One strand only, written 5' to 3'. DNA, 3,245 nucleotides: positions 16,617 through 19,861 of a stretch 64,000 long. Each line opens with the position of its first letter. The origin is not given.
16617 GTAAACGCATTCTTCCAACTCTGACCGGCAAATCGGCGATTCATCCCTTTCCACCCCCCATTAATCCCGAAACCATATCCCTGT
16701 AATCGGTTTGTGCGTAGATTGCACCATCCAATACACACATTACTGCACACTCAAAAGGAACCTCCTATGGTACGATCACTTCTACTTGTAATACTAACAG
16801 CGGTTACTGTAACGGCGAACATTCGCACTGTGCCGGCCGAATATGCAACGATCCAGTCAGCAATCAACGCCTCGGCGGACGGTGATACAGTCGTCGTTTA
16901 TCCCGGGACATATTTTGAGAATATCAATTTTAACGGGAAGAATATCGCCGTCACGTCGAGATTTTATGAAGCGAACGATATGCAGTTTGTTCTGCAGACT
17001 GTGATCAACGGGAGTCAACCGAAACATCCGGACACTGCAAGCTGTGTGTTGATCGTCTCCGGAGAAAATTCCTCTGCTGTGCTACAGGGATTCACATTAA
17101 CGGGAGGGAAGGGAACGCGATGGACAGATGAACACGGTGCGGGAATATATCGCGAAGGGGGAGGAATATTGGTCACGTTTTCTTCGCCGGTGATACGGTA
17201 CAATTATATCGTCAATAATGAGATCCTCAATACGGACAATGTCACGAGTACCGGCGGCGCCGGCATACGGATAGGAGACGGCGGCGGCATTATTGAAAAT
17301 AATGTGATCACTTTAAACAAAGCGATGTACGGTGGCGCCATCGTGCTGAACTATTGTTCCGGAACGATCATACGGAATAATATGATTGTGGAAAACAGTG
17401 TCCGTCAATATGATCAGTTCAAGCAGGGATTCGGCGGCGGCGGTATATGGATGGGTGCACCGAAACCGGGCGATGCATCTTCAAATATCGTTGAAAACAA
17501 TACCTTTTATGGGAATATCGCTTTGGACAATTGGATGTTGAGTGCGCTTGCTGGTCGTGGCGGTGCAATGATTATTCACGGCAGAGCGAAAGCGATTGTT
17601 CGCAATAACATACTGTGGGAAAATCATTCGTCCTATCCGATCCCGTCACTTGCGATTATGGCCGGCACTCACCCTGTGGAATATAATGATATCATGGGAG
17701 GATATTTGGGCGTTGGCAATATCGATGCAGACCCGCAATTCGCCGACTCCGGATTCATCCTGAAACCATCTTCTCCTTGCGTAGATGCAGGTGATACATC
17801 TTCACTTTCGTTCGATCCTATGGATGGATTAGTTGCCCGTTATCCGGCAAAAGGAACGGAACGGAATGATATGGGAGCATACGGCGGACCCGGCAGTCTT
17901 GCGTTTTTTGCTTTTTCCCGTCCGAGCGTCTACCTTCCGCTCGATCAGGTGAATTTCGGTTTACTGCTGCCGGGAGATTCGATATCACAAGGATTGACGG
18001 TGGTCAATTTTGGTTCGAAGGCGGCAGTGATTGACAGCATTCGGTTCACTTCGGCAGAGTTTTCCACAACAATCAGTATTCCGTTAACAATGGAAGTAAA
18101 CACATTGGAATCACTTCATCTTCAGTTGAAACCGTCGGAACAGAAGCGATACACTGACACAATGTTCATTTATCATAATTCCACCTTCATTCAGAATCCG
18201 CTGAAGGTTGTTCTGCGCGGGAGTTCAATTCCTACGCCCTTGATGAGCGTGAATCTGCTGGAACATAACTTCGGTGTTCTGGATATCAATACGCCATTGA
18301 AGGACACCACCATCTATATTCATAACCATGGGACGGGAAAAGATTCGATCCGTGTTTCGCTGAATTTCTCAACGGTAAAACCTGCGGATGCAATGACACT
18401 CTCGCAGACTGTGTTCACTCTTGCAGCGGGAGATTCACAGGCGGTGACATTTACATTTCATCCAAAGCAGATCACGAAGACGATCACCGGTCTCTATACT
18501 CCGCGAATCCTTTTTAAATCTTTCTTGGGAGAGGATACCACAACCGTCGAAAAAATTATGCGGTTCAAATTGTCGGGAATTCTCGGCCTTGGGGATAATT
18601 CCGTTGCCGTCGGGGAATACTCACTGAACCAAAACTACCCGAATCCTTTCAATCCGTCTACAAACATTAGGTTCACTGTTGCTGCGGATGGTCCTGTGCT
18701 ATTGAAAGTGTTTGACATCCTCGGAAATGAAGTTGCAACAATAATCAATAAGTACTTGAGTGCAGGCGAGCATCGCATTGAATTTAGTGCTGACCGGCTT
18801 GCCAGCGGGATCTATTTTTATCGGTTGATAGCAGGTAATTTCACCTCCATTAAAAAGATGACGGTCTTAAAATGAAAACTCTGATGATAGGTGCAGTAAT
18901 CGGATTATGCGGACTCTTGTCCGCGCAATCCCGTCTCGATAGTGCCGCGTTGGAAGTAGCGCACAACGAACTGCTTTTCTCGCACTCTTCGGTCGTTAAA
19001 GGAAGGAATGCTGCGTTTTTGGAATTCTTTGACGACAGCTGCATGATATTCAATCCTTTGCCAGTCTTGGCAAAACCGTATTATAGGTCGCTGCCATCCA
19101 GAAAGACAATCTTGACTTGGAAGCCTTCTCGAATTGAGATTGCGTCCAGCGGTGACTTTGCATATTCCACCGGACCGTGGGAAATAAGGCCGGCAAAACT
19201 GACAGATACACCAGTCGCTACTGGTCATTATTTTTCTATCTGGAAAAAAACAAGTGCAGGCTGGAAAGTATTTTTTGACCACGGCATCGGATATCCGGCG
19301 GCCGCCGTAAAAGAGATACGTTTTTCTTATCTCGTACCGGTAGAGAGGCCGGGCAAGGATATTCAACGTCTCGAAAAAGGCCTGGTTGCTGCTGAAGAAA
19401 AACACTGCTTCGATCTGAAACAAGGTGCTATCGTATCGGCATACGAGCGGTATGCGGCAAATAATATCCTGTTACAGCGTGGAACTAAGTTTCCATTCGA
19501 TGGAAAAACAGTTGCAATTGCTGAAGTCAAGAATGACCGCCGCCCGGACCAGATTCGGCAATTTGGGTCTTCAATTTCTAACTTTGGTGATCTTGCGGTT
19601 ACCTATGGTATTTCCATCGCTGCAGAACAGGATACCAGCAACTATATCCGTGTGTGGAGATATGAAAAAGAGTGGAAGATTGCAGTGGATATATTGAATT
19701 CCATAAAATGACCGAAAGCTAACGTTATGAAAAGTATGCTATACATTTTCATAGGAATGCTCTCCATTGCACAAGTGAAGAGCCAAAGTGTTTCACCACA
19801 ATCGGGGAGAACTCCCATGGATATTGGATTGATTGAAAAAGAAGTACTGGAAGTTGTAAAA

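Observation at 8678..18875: Two paralogous LytS/LytTR modules each sit directly upstream of a T9SS cargo gene, with a shared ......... 9-mer in both cargo upstream regions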

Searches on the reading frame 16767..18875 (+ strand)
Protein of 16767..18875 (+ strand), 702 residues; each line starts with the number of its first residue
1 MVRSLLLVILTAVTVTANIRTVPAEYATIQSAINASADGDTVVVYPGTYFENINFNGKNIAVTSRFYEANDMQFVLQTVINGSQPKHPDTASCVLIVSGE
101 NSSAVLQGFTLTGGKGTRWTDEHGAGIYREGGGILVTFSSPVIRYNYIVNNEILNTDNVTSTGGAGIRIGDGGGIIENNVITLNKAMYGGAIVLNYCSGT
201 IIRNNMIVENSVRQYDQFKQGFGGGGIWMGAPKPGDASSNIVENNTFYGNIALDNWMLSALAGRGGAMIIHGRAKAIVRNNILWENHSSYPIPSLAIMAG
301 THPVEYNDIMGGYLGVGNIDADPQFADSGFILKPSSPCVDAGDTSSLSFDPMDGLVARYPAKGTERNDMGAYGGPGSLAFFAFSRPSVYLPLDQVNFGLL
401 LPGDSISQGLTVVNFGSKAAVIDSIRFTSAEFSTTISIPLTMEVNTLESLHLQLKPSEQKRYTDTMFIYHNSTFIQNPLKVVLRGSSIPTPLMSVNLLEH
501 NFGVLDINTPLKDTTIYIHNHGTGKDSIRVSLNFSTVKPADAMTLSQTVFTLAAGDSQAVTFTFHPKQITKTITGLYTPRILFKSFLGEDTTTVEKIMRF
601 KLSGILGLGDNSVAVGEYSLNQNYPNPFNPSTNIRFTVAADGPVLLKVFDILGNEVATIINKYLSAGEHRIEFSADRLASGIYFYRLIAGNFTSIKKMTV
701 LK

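Call 5: search_protein_families(library=pfam, proteins=[window:16767-18875:+], max_evalue=0.01)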
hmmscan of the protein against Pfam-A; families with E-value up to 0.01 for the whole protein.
window:16767-18875:+ (702 aa): 4 families
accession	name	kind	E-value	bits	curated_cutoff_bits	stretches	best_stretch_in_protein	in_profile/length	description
PF22544.2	HYDIN_VesB_CFA65-like_Ig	-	2.8e-09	37.5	25.5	1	393-472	8-88/100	HYDIN/CFA65/VesB-like, Ig-like domain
PF18962.6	Por_Secre_tail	-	8.7e-09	36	27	1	624-700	2-75/75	Secretion system C-terminal sorting domain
PF15780.11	ASH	-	5.6e-06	26.9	27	0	394-474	13-94/98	Abnormal spindle-like microcephaly-assoc'd, ASPM-SPD-2-Hydin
PF22067.2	Cep192_D3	-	0.0037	17.8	27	0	527-573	30-76/99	Cep192 domain 3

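Call 56: search_protein_families(library=ncbifam, proteins=[window:16767-18875:+], max_evalue=0.001)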
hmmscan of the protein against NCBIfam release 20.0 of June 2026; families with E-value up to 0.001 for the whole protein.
window:16767-18875:+ (702 aa): 5 families
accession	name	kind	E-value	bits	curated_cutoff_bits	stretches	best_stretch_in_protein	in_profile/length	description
NF012200.0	choice_anch_D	domain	2.3e-14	53.8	45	2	484-567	6-90/108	choice-of-anchor D domain-containing protein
TIGR04183.1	Por_Secre_tail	domain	3.6e-10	39.7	23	1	624-699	2-70/72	T9SS type A sorting domain-containing protein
NF052323.1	T9SSA_dep_M6i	equivalog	3.1e-08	32.1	600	1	623-689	960-1026/1043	T9SS-dependent M6-like inactivated metalloprotease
NF038113.1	T9SSA_dep_M36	equivalog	8.8e-07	27.4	885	1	618-698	788-866/869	T9SS-dependent M36 family metallopeptidase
NF033707.1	T9SS_sortase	equivalog_domain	1.9e-05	22.5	420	1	622-688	1000-1076/1095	type IX secretion system sortase PorU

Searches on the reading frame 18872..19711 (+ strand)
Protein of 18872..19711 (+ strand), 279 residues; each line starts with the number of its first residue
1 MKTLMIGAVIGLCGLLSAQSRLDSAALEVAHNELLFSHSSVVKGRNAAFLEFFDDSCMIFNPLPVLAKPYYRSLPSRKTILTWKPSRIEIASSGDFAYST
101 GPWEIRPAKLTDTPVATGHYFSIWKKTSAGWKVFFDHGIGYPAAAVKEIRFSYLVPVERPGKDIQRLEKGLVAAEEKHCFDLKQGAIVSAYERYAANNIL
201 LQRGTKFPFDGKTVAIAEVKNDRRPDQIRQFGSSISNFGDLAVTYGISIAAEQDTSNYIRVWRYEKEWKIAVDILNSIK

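Call 5: search_protein_families(library=pfam, proteins=[window:18872-19711:+], max_evalue=0.01)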
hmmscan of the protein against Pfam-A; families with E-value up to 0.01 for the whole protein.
window:18872-19711:+ (279 aa): 1 family
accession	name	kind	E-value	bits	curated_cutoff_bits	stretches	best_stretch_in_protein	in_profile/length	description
PF14534.12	DUF4440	-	1.1e-08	35.9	25.2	1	42-133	13-107/107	Domain of unknown function (DUF4440)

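Call 56: search_protein_families(library=ncbifam, proteins=[window:18872-19711:+], max_evalue=0.001)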
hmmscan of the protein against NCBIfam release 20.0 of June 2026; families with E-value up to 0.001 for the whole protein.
window:18872-19711:+ (279 aa): 0 families
